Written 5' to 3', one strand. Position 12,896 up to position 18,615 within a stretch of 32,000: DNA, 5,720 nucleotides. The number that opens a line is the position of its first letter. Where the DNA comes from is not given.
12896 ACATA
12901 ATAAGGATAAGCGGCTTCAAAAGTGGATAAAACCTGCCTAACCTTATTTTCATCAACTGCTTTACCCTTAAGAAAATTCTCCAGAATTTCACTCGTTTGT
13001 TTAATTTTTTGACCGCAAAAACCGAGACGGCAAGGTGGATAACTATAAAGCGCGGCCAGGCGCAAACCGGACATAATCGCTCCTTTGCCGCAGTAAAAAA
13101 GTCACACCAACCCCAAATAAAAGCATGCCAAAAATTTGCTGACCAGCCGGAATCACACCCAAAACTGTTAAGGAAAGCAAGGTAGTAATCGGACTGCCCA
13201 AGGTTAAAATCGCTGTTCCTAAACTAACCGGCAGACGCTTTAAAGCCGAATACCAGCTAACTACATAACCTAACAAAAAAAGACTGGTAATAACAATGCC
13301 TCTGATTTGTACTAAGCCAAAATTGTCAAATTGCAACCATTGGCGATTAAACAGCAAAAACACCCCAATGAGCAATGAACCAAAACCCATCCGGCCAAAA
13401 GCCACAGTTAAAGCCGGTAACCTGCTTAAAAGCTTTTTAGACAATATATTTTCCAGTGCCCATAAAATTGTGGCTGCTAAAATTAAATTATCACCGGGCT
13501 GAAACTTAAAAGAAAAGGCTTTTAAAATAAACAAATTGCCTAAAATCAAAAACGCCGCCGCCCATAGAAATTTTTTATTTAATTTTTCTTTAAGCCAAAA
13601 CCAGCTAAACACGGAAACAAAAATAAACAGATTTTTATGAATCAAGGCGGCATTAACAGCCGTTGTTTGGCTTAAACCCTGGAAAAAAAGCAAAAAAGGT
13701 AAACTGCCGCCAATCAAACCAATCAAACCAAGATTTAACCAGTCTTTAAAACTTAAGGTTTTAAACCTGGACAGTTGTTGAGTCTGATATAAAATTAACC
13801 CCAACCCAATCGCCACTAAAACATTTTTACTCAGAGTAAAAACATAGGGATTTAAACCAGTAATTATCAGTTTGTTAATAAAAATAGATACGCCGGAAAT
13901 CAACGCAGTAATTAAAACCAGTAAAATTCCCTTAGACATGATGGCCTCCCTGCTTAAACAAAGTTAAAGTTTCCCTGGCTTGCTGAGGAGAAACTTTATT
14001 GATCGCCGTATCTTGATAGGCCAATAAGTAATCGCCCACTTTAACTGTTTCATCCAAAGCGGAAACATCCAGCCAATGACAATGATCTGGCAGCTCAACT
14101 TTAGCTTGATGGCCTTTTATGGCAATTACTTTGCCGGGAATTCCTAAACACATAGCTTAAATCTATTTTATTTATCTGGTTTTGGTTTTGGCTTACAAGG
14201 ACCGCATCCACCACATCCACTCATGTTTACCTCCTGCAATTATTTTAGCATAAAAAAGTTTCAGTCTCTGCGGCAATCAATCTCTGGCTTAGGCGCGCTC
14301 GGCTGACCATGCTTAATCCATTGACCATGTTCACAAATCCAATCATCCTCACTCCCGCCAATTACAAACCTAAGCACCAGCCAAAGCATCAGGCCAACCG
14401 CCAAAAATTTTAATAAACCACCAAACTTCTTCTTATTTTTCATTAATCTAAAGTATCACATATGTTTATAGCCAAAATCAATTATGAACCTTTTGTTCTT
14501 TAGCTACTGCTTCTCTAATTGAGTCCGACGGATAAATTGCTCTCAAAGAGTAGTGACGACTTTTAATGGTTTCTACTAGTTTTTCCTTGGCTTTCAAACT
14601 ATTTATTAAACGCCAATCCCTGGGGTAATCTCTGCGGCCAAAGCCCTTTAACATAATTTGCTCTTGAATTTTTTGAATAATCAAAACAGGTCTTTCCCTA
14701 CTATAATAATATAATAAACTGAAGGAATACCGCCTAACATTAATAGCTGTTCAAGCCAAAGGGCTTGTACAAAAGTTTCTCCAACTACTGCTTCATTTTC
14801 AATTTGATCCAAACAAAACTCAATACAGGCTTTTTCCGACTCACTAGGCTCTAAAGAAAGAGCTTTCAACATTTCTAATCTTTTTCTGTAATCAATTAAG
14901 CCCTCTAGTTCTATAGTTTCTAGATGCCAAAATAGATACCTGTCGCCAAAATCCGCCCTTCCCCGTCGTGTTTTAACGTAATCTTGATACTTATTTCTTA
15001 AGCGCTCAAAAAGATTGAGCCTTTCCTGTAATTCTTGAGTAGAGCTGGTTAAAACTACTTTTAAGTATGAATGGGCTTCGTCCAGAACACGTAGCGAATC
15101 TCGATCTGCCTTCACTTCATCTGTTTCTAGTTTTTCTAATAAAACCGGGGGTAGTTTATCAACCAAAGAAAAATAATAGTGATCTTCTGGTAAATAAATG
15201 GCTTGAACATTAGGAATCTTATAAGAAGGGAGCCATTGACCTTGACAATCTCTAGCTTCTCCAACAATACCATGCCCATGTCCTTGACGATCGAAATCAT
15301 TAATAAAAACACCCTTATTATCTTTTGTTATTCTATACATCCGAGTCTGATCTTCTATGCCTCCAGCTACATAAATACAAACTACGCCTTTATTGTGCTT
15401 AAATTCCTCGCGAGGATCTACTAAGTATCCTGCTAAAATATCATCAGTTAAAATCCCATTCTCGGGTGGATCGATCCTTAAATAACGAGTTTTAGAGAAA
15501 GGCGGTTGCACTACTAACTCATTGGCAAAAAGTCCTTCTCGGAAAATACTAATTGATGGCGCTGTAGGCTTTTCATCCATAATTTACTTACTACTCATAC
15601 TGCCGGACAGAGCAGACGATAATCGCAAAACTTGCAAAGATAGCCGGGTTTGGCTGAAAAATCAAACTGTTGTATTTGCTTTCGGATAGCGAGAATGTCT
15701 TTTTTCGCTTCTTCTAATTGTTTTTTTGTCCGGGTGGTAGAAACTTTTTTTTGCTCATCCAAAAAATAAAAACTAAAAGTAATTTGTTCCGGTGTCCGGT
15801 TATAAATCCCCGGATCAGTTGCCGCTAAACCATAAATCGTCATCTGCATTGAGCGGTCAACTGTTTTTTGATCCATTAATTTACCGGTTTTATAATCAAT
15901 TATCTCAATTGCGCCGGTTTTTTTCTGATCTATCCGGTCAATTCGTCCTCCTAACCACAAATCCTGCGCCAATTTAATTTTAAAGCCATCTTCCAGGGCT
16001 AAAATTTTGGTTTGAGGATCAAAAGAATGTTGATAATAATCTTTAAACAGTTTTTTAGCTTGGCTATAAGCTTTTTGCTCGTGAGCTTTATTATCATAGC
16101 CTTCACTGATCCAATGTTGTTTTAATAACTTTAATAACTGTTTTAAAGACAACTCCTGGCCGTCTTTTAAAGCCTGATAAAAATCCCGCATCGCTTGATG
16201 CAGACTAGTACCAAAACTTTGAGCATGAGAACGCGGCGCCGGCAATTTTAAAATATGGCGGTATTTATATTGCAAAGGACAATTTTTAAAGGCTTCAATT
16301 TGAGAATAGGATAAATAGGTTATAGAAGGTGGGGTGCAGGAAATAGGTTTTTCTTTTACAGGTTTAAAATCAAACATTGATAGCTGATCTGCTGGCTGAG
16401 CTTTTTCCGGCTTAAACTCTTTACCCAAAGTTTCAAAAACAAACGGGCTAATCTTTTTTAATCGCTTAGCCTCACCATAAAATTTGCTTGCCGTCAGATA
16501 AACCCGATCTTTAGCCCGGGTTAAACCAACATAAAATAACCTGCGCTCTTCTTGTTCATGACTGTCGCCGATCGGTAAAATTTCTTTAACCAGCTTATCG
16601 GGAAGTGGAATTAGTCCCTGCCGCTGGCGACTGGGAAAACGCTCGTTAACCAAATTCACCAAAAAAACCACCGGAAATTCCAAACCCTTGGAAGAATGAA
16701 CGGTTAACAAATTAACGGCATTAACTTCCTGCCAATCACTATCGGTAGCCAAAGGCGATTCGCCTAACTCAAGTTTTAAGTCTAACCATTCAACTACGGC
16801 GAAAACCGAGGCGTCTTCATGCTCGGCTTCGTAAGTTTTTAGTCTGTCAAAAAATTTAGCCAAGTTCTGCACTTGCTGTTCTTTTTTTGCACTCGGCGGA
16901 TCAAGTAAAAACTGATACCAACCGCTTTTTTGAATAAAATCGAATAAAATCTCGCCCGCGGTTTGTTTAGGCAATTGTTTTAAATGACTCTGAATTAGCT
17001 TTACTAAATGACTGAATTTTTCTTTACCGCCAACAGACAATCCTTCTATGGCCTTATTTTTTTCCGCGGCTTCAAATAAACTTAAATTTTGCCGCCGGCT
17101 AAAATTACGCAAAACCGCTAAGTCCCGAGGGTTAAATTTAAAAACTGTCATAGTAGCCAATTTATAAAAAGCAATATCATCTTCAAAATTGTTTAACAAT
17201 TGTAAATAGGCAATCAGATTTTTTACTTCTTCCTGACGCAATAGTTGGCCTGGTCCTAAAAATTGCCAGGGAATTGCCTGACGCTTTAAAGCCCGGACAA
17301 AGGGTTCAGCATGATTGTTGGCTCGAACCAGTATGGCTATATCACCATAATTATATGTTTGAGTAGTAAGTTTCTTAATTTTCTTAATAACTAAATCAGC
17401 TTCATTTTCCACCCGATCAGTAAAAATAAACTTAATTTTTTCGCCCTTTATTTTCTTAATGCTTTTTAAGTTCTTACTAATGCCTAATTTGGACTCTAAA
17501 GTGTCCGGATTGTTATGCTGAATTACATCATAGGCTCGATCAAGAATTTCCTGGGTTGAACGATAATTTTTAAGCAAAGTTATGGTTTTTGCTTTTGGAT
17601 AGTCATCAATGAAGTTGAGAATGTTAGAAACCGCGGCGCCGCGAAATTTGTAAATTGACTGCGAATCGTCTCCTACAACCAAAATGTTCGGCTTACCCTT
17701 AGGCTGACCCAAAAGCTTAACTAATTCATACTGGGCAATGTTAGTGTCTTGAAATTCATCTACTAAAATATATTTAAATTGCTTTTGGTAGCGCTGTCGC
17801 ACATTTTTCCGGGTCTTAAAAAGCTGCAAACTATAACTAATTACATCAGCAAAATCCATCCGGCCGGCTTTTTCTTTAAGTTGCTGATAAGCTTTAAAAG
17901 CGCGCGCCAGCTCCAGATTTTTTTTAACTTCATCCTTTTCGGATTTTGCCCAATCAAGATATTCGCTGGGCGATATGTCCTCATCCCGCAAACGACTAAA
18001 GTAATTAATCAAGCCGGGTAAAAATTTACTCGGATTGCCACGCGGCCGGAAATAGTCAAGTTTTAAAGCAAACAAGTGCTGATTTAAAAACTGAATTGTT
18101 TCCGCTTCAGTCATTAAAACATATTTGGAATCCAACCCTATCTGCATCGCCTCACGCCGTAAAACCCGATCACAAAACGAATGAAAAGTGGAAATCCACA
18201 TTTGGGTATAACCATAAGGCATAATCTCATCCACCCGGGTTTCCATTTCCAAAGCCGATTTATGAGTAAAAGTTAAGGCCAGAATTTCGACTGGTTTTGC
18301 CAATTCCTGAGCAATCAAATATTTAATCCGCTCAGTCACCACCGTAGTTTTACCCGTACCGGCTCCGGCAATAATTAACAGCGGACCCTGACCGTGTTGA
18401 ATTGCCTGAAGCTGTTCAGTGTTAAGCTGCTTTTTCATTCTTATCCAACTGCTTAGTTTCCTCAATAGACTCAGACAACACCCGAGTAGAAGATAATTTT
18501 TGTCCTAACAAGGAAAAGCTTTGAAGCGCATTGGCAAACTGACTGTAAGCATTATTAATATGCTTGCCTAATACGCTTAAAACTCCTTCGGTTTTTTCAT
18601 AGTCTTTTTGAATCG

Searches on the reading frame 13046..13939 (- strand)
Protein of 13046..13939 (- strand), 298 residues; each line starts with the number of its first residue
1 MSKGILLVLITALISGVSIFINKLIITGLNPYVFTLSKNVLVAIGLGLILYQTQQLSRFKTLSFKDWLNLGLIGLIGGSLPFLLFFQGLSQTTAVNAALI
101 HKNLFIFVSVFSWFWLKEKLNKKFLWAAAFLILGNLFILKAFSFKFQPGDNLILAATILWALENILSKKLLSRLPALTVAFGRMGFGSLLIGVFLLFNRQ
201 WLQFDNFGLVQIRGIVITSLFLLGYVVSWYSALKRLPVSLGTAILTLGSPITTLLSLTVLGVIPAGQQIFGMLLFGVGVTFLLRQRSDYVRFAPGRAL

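Call 3: search_protein_families(library=pfam, proteins=[window:13046-13939:-], max_evalue=0.01)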
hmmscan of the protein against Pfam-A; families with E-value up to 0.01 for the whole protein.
window:13046-13939:- (298 aa): 1 family
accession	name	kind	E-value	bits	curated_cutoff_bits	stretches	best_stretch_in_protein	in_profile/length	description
PF00892.27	EamA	-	5.3e-35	121.1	28.2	2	3-139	2-134/135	EamA-like transporter family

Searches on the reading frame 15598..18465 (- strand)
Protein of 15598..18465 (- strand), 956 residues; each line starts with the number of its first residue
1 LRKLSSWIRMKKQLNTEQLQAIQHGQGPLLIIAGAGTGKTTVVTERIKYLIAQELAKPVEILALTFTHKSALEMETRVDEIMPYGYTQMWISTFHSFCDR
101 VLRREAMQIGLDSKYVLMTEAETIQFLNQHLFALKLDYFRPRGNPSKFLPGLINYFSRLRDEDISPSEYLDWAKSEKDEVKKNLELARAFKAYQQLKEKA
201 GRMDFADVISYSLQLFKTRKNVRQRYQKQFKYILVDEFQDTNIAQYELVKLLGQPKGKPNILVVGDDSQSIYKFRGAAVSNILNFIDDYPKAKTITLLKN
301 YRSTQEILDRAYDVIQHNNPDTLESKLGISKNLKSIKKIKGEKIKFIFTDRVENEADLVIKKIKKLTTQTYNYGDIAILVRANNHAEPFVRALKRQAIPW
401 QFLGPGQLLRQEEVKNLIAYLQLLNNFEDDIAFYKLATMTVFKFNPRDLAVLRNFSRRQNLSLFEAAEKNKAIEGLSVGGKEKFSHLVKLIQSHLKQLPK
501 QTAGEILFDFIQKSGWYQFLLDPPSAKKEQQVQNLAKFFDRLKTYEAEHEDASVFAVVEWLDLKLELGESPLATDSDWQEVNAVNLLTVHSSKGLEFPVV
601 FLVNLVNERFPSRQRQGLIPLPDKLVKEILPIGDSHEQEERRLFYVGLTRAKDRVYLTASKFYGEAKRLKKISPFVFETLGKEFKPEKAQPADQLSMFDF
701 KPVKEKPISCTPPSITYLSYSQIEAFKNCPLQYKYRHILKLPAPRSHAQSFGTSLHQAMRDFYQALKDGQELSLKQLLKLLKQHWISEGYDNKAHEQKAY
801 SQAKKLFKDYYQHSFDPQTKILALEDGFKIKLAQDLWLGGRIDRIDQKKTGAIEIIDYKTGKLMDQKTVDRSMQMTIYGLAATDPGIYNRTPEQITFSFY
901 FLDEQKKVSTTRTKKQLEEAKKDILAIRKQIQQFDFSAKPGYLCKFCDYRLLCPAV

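Call 5: search_protein_families(library=pfam, proteins=[window:15598-18465:-], max_evalue=0.01)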
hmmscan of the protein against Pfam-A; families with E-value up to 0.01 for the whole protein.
window:15598-18465:- (956 aa): 9 families
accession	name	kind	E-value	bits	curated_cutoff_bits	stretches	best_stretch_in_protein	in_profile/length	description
PF00580.27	UvrD-helicase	-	1.3e-76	258.3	23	1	14-290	1-271/271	UvrD/REP helicase N-terminal domain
PF13361.12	UvrD_C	-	3.4e-57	194.9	25.6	1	295-660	1-348/350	UvrD-like helicase C-terminal domain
PF12705.13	PDDEXK_1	-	2.3e-38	133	22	1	718-954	2-247/247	PD-(D/E)XK nuclease superfamily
PF13245.12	AAA_19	-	8e-23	81.5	25.1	1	20-275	3-134/134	AAA domain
PF13538.12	UvrD_C_2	-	2.4e-12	47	27.4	2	633-658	25-52/52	UvrD-like helicase C-terminal domain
PF13604.12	AAA_30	-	1.4e-07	31.9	27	1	13-76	1-66/191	AAA domain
PF10926.14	DUF2800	-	6.4e-07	29.3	21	1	718-955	4-234/368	Protein of unknown function (DUF2800)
PF01443.25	Viral_helicase1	-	5.7e-06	26.7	21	0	216-321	47-150/228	Viral superfamily 1 RNA helicase core domain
PF13191.12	AAA_16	-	0.00078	20.4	32.6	1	13-111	11-93/167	AAA ATPase domain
